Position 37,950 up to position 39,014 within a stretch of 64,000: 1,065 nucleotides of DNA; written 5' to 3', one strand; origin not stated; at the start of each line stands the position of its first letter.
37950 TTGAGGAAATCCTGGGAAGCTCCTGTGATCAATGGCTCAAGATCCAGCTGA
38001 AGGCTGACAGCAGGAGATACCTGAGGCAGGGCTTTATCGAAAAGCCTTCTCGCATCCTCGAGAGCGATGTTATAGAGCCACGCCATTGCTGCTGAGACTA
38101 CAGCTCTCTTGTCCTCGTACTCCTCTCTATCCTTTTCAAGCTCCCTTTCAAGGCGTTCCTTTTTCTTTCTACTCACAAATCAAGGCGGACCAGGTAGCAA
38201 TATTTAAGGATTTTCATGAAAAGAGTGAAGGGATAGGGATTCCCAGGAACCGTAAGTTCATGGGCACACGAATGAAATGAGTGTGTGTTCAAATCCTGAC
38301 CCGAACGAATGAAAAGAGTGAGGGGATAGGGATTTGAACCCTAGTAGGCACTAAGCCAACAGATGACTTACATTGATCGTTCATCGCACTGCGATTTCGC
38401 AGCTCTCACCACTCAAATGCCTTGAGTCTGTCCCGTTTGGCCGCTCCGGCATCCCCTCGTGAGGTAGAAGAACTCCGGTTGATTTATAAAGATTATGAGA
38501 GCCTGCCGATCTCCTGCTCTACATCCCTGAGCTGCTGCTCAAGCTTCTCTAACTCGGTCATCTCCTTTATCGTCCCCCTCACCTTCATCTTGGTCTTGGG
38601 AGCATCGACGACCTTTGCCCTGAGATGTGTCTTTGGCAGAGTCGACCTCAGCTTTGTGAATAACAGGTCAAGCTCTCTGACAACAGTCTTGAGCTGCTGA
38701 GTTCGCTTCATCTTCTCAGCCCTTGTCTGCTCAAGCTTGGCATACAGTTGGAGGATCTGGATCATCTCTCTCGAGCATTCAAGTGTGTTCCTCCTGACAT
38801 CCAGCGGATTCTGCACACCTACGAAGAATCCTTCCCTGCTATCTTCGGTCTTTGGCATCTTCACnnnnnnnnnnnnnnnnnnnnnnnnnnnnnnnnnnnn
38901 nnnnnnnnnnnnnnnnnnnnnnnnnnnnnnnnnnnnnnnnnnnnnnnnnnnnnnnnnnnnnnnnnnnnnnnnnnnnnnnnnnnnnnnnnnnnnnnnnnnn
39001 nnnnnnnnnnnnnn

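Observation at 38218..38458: Intron-containing tRNA-Leu(CAA) with a nearby duplicate of its own 3' end: footprint of integration/excision at a tRNA att site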

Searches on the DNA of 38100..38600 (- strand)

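Call 70: search_dna_similar(query=window:38200-38365:-, collection=phages, mode=distant, max_evalue=1, max_rows=10)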
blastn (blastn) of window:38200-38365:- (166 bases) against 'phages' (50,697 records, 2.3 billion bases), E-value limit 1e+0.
Records with a match: 34; places in all: 35; records where one place covers at least 80% of the query: 0.
Best place of each record, by identity: 95-99% 6; 90-95% 26; 80-90% 2.
By first word of the organism name: Pseudomonas 23; Salmonella 8; Ralstonia 2; Shigella 1.
By host as written in the record: Pseudomonas aeruginosa 17; Salmonella enterica 4; Pseudomonas aeruginosa PA14 3; Ralstonia pseudosolanacearum 2; Salmonella sp. 1; Pseudomonas aeruginosa UCBPP-PA14 1; Pseudomonas sp. 1; Pseudomonas aeruginosa F002 1; and 4 more.
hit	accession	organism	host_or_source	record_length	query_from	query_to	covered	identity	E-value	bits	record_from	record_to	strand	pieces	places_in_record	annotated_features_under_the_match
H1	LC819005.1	Ralstonia phage FLC1-1B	Ralstonia pseudosolanacearum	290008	2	36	21%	86.1%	5e-1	40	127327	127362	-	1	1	tRNA-Tyr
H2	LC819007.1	Ralstonia phage FLC4-3B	Ralstonia pseudosolanacearum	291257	2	36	21%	86.1%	5e-1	40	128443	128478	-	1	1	tRNA-Tyr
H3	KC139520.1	Salmonella phage FSL SP-076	Salmonella enterica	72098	20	46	16%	92.6%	1e-1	41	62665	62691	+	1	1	tRNA-Lys | tRNA-Pro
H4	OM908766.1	Salmonella phage S5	Salmonella sp.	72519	20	46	16%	92.6%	1e-1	41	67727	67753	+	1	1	none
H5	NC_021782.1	Salmonella phage FSL SP-076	Salmonella enterica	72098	20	46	16%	92.6%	1e-1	41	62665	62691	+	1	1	tRNA-Lys | tRNA-Pro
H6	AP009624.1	Pseudomonas phage PAJU2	Pseudomonas aeruginosa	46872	16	41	16%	92.3%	5e-1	39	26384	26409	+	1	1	none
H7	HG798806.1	Pseudomonas phage vB_PaeP_Tr60_Ab31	Pseudomonas aeruginosa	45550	16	41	16%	92.3%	5e-1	39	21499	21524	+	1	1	none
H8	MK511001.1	Pseudomonas phage vB_Pae_CF23a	Pseudomonas aeruginosa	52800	16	41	16%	92.3%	5e-1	39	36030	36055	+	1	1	none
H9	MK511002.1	Pseudomonas phage vB_Pae_CF57a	Pseudomonas aeruginosa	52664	16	41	16%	92.3%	5e-1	39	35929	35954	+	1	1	shufflon-specific DNA recombinase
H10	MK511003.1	Pseudomonas phage vB_Pae_CF65a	Pseudomonas aeruginosa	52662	16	41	16%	92.3%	5e-1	39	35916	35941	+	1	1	none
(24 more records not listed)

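Call 75: search_rna_families(source=window, start=38100, end=38600, threshold=evalue, max_evalue=10, show_alignments=3)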
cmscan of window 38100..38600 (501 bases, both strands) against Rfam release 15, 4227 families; matches with E-value up to 10: 6.
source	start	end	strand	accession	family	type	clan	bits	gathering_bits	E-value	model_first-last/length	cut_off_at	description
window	38319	38367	+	RF04351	Plastid-psbl-rps4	Cis-reg;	-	21.1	68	0.058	1-53/53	no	Plastid-psbl-rps4 3UTR RNA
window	38133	38169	-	RF01360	CRISPR-DR47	Gene; CRISPR;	-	14.9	39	6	1-37/37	no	CRISPR RNA direct repeat element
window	38284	38342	-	RF04254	mir-1677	Gene; miRNA;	-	14.8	84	6.8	1-76/76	no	mir-1677 microRNA precursor family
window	38318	38387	+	RF04354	Plastid-ycf2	Cis-reg;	-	14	65.7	6.6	1-75/75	no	Plastid-ycf2 5UTR RNA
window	38319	38415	-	RF01852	tRNA-Sec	Gene; tRNA;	CL00001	13.8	47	8.6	1-91/91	no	Selenocysteine transfer RNA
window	38327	38343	-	RF01684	mascRNA-menRNA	Gene;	-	13.5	42.5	8.7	33-49/56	no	MALAT1-associated small cytoplasmic RNA/MEN beta RNA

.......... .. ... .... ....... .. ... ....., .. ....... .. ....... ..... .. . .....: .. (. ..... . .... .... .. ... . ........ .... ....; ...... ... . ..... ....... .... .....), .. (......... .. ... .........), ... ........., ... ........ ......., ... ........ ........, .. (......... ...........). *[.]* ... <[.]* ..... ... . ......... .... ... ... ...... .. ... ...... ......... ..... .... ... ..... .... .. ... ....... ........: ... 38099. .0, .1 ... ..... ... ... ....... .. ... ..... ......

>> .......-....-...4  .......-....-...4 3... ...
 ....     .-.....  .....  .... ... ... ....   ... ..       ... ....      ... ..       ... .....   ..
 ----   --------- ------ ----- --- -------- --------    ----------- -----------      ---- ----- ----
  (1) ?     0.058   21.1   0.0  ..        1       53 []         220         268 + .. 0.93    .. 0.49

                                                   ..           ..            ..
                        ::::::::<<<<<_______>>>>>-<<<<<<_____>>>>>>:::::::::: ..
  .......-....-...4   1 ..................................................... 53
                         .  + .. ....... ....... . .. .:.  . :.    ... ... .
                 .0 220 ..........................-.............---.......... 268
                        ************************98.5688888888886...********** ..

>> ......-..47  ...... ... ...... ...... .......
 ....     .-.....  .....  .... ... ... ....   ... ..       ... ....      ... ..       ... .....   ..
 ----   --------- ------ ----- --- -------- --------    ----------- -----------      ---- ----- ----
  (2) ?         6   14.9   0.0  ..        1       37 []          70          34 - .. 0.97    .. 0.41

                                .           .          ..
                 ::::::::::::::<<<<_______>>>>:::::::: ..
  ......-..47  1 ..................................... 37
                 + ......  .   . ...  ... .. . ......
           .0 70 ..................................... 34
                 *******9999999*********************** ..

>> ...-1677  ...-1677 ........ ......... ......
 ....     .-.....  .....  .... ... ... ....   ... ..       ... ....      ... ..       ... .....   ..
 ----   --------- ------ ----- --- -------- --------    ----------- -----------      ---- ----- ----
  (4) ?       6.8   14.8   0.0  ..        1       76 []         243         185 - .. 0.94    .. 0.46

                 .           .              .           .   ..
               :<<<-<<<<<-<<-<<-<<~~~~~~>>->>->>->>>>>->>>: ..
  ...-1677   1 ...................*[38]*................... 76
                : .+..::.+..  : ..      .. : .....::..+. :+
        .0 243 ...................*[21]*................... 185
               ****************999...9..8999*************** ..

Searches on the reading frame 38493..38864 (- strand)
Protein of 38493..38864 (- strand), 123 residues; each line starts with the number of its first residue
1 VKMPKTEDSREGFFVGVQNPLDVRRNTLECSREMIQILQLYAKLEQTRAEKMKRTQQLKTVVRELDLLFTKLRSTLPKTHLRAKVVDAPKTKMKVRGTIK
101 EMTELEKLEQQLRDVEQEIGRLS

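Call 13: search_protein_families(library=pfam, proteins=[window:38493-38864:-], max_evalue=0.01)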
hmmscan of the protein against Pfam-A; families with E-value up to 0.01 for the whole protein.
window:38493-38864:- (123 aa): 0 families

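Call 28: find_homologous_proteins(query=window:38493-38864:-, max_evalue=0.01)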
Query window:38493-38864:- (123 aa): 8 proteins with E <= 0.01 among 14 candidates.
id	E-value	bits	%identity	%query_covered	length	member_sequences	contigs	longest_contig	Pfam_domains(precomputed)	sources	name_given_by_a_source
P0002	2.3e-69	248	100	100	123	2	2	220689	-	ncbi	-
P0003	1.6e-44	169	71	95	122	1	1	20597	-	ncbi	ncbi:MAG: hypothetical protein V1859_06575 [archaeon]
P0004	3.4e-37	145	64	92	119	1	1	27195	-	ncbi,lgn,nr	ncbi:hypothetical protein JXB41_05650 [Candidatus Woesearchaeota archaeon]|nr:hypothetical protein [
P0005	4.7e-37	145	65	98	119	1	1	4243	-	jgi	jgi:hypothetical protein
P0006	6.7e-37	144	68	92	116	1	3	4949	-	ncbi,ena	-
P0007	6.1e-33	131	60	93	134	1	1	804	-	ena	-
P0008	1.0e-32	131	61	95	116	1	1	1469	-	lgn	-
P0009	3.2e-32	129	58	95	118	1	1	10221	-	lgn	-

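Call 29: find_encoding_contigs(protein=P0003, flank=8000, max_places=3)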
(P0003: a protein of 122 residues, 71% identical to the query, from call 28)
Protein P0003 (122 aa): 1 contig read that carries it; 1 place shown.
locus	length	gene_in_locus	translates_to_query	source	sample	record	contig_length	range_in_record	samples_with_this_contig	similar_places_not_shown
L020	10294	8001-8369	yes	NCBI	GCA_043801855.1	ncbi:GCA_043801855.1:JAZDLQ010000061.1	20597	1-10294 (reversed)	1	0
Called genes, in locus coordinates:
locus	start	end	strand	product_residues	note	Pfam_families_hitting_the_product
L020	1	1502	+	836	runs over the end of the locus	-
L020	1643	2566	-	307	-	-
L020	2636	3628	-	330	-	PF04079:SMC_ScpB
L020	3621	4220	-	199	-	PF27325:MJ0538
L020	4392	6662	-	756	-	-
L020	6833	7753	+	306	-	-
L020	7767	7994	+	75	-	-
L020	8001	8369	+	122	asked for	-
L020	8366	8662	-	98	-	-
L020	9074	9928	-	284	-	PF02899:Phage_int_SAM_1, PF13495:Phage_int_SAM_4, PF00589:Phage_integrase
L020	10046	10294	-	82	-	?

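Call 30: find_encoding_contigs(protein=P0004, flank=8000, max_places=3)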
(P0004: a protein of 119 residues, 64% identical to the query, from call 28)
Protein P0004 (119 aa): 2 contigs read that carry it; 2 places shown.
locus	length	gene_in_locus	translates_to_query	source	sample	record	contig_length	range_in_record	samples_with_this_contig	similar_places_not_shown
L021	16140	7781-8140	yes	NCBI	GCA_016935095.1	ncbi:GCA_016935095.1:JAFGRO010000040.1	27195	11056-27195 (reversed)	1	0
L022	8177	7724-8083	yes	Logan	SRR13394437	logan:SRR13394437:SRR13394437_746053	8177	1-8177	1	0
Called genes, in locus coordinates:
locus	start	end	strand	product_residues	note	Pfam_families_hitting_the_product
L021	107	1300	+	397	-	-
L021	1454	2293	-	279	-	-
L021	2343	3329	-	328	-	PF04079:SMC_ScpB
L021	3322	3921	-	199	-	PF27325:MJ0538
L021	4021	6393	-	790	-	-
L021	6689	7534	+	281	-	-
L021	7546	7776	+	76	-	-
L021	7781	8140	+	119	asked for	-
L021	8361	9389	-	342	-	-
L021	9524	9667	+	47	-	PF18930:DUF5679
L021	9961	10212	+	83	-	-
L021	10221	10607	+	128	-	PF04027:DUF371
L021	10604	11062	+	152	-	PF09183:DUF1947, PF01472:PUA, PF26292:PUA_elF2D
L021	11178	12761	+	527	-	-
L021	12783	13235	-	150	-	PF13636:Methyltranf_PUA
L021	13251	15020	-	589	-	PF00009:GTP_EFTU, PF01926:MMR_HSR1 (weak), PF03144:GTP_EFTU_D2 (weak), PF11987:IF-2, PF14578:GTP_EFTU_D4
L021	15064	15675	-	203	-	PF00881:Nitroreductase, PF14512:TM1586_NiRdase (weak)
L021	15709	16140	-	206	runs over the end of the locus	PF00881:Nitroreductase, PF14512:TM1586_NiRdase (faint)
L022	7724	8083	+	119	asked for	-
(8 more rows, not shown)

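Call 31: find_encoding_contigs(protein=P0005, flank=8000, max_places=3)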
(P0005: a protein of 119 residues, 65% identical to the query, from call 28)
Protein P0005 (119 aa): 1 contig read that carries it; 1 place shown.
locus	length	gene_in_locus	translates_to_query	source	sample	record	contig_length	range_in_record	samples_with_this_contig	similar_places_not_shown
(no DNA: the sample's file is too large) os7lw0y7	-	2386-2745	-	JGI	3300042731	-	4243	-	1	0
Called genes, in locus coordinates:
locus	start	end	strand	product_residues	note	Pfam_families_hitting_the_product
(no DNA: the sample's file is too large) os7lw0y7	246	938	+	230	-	PF24038:DUF7347, PF00293:NUDIX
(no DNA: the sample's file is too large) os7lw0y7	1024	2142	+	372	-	-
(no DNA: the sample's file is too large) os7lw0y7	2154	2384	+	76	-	-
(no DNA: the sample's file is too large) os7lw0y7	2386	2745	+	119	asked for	-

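Call 32: find_encoding_contigs(protein=P0006, flank=8000, max_places=3)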
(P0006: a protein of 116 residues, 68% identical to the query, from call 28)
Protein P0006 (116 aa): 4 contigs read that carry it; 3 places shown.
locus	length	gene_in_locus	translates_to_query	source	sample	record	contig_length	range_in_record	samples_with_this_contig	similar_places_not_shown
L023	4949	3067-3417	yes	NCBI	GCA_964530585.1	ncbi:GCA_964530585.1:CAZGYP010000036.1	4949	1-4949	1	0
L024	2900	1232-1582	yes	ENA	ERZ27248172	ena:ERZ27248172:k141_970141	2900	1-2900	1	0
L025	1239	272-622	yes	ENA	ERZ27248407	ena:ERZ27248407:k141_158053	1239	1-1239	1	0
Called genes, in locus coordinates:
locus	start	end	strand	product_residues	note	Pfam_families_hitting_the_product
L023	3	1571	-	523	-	?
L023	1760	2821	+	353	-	-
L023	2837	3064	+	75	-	-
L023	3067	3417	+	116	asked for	-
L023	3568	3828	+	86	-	-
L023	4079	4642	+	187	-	PF03167:UDG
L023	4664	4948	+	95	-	?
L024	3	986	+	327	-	?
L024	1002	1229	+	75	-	-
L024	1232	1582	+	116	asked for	-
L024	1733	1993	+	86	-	-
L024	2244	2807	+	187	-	PF03167:UDG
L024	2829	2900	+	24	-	?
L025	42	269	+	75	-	-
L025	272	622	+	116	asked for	-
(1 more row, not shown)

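Call 33: find_encoding_contigs(protein=P0009, flank=8000, max_places=3)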
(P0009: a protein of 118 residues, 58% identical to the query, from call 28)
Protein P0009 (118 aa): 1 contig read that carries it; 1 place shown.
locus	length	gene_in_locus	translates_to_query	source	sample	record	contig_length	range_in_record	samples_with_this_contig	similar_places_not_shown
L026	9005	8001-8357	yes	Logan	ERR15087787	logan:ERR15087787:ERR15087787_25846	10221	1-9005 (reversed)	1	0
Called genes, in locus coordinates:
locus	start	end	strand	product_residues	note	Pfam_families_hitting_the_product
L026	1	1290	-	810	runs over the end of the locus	PF00521:DNA_topoisoIV, PF03989:DNA_gyraseA_C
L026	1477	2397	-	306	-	-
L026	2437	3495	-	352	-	PF04079:SMC_ScpB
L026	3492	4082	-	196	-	PF27325:MJ0538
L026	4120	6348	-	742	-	PF00932:LTD (faint)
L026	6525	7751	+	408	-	-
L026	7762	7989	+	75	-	-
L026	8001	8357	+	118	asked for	-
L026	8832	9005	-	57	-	?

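Call 39: search_protein_families(library=ncbifam, proteins=[L020:9074-9928:-, L020:10046-10294:-, L020:8366-8662:-], max_evalue=0.01)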
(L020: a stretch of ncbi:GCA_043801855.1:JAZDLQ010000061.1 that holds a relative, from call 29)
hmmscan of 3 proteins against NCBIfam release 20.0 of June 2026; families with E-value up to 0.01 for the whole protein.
L020:9074-9928:- (284 aa): 13 families
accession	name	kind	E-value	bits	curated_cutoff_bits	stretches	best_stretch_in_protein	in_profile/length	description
NF040815.2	recomb_XerA_Arch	equivalog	1.9e-66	224.3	220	1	14-261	10-255/263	site-specific tyrosine recombinase/integron integrase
TIGR02249.1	integrase_gron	subfamily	6.7e-60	203.1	265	2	7-179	5-179/315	integron integrase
TIGR02225.1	recomb_XerD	equivalog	2.9e-56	190.9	329.6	1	12-265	9-279/290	site-specific tyrosine recombinase XerD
TIGR02224.1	recomb_XerC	equivalog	2.3e-52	178.2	335.15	1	13-261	10-278/295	tyrosine recombinase XerC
NF001399.0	PRK00283.1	subfamily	3.8e-52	177.4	279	1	11-265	17-288/300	tyrosine recombinase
NF011946.0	PRK15417.1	equivalog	6.8e-36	124.1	435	2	195-275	250-330/337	integron integrase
NF002331.0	PRK01287.1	subfamily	4.9e-28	98.1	371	1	59-261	94-313/365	site-specific tyrosine recombinase XerC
NF003462.0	PRK05084.1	equivalog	1.1e-19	70.4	267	1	114-262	192-346/360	tyrosine recombinase XerS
NF007370.0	PRK09870.1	subfamily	3.2e-17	62.8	221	1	99-264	11-183/200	tyrosine-type DNA invertase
NF007371.0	PRK09871.1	subfamily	4.1e-17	62.4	222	1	100-264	6-178/198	tyrosine-type DNA invertase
NF002685.0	PRK02436.1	equivalog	1.7e-10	41.2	178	1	12-253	10-239/245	site-specific tyrosine recombinase XerD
NF040693.1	recomb_GmtY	equivalog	1.3e-07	31.2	340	1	180-260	345-432/441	gamma-mobile-trio recombinase GmtY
NF041502.1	integrase_1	equivalog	0.00043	19.1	350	1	162-261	262-361/484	site-specific integrase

L020:10046-10294:- (82 aa): 0 families

L020:8366-8662:- (98 aa): 0 families

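Call 42: find_homologous_proteins(query=L020:9077-9928:-, max_evalue=1e-20)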
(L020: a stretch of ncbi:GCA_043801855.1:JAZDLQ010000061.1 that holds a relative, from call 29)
Query L020:9077-9928:- (284 aa): 5966 proteins with E <= 1e-20 among 8000 candidates; the best 120 are listed.
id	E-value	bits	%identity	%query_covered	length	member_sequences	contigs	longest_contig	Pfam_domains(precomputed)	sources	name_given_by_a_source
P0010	1.6e-184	630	100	100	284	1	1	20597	PF13495.13,PF00589.28,PF02899.24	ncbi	ncbi:MAG: site-specific tyrosine recombinase/integron integrase [archaeon]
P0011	1.4e-99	351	59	96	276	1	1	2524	PF13495.13,PF00589.28,PF02899.24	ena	-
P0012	8.2e-99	349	59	96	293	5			PF13495.13,PF00589.28,PF02899.24,PF22823.3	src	-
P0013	3.9e-97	343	56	98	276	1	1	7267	PF13495.13,PF00589.28,PF02899.24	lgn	-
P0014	5.7e-97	343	56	97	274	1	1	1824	PF13495.13,PF00589.28,PF02899.24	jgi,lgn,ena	-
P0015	1.0e-96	342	57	96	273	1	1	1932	PF13495.13,PF00589.28,PF02899.24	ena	-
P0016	1.2e-95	338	56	97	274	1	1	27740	PF13495.13,PF00589.28,PF02899.24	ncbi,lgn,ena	-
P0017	2.6e-95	337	56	96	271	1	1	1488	PF13495.13,PF00589.28,PF02899.24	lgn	-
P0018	4.5e-95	336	58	96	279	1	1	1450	PF13495.13,PF00589.28,PF02899.24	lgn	-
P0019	4.5e-95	336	57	96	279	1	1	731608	PF13495.13,PF00589.28,PF02899.24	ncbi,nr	ncbi:MAG: tyrosine-type recombinase/integrase [Candidatus Woesearchaeota archaeon]|nr:tyrosine-type 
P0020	1.4e-94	335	57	96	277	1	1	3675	PF13495.13,PF00589.28,PF02899.24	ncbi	-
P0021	2.0e-94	334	55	96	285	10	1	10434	PF13495.13,PF00589.28,PF02899.24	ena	-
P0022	2.5e-94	334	54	97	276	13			PF13495.13,PF00589.28,PF02899.24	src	-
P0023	2.6e-94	334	55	97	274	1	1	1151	PF13495.13,PF00589.28,PF02899.24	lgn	-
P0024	3.1e-94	334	57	99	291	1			PF13495.13,PF00589.28,PF02899.24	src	-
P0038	2.3e-92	327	56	95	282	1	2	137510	PF13495.13,PF00589.28,PF02899.24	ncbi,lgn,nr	ncbi:tyrosine-type recombinase/integrase [Candidatus Woesearchaeota archaeon]|nr:tyrosine-type recom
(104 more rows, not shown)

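Call 43: find_encoding_contigs(protein=P0019, flank=4000, max_places=2)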
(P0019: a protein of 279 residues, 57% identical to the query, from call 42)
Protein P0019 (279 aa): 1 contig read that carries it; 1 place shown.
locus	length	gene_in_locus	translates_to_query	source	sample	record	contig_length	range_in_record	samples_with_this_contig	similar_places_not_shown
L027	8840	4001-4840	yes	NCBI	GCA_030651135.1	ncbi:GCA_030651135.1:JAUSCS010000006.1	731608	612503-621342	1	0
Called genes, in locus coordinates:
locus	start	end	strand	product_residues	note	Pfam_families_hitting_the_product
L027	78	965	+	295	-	-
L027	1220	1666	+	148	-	-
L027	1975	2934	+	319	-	-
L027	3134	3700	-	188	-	-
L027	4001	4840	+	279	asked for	PF02899:Phage_int_SAM_1, PF13495:Phage_int_SAM_4, PF00589:Phage_integrase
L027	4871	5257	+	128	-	PF18477:PIN_9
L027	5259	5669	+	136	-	PF00293:NUDIX, PF14815:NUDIX_4 (weak)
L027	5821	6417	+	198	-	PF03876:SHS2_Rpb7-N, PF00575:S1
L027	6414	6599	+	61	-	PF06093:Spt4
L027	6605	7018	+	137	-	PF01282:Ribosomal_S24e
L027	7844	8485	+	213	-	-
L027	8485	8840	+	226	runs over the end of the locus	PF08843:AbiEii (faint)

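Call 44: find_encoding_contigs(protein=P0016, flank=4000, max_places=2)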
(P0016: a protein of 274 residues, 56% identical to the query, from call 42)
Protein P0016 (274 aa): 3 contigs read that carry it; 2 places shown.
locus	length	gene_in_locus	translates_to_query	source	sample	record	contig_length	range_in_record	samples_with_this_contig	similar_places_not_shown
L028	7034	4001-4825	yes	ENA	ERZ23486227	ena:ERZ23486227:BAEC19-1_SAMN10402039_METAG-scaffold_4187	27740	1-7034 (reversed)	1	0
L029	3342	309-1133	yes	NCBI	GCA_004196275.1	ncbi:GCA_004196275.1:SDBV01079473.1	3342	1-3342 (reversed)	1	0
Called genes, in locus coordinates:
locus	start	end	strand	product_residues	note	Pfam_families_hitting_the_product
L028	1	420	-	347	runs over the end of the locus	PF04055:Radical_SAM (faint)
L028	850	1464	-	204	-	-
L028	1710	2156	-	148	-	-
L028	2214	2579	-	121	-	-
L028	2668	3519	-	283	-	-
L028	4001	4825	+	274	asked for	PF02899:Phage_int_SAM_1, PF13495:Phage_int_SAM_4, PF00589:Phage_integrase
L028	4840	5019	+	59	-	-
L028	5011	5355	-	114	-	PF01451:LMWPc (faint)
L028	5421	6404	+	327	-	PF08240:ADH_N, PF01262:AlaDh_PNT_C (weak), PF16912:Glu_dehyd_C, PF00107:ADH_zinc_N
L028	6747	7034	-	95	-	?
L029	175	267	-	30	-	-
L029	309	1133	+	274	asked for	PF02899:Phage_int_SAM_1, PF13495:Phage_int_SAM_4, PF00589:Phage_integrase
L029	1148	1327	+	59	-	-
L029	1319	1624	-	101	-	PF01451:LMWPc (faint)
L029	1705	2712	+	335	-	PF08240:ADH_N, PF01262:AlaDh_PNT_C (weak), PF16912:Glu_dehyd_C, PF00107:ADH_zinc_N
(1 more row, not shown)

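Call 45: find_encoding_contigs(protein=P0038, flank=4000, max_places=2)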
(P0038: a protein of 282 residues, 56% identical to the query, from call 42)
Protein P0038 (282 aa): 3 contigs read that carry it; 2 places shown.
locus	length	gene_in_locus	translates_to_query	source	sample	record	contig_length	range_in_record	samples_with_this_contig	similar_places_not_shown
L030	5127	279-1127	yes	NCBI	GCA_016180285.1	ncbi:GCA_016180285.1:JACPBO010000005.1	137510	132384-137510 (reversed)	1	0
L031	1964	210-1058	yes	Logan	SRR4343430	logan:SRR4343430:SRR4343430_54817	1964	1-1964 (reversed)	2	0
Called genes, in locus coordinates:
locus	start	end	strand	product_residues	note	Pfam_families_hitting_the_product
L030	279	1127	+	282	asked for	PF02899:Phage_int_SAM_1 (weak), PF13495:Phage_int_SAM_4, PF00589:Phage_integrase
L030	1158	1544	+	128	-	PF18477:PIN_9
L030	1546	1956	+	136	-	PF00293:NUDIX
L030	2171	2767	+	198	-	PF03876:SHS2_Rpb7-N, PF00575:S1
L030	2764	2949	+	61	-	PF06093:Spt4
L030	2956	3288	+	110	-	PF01282:Ribosomal_S24e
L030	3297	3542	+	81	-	PF01599:Ribosomal_S27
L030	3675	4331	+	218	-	-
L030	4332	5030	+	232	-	PF14907:NTP_transf_5 (weak)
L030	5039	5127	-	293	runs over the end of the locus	-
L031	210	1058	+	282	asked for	PF02899:Phage_int_SAM_1 (weak), PF13495:Phage_int_SAM_4, PF00589:Phage_integrase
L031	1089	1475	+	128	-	PF18477:PIN_9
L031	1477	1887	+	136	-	PF00293:NUDIX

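Call 47: find_encoding_contigs(protein=P0008, flank=3000, max_places=2)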
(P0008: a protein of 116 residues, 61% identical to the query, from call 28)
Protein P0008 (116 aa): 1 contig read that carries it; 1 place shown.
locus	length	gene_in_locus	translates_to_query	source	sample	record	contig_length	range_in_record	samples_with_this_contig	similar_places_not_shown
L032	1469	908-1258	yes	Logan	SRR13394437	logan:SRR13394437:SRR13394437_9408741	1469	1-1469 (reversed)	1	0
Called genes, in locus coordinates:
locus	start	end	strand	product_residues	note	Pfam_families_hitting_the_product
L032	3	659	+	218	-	?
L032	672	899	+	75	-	-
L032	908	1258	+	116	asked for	-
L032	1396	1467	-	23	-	?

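Call 48: find_encoding_contigs(protein=P0002, flank=1000, max_places=3)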
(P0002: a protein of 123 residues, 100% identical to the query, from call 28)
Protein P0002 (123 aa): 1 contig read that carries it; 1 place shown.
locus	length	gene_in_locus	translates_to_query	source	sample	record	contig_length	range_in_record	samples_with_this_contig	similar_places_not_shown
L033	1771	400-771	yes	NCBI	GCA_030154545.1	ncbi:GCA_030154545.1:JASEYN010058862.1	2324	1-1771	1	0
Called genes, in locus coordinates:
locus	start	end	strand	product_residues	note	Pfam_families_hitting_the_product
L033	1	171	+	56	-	?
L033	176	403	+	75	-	-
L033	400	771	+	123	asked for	-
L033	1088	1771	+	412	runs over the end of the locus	?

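Call 63: search_protein_families(library=phrogs, proteins=[window:38493-38864:-], max_evalue=0.01)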
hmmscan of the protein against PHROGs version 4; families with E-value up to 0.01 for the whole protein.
window:38493-38864:- (123 aa): 0 families
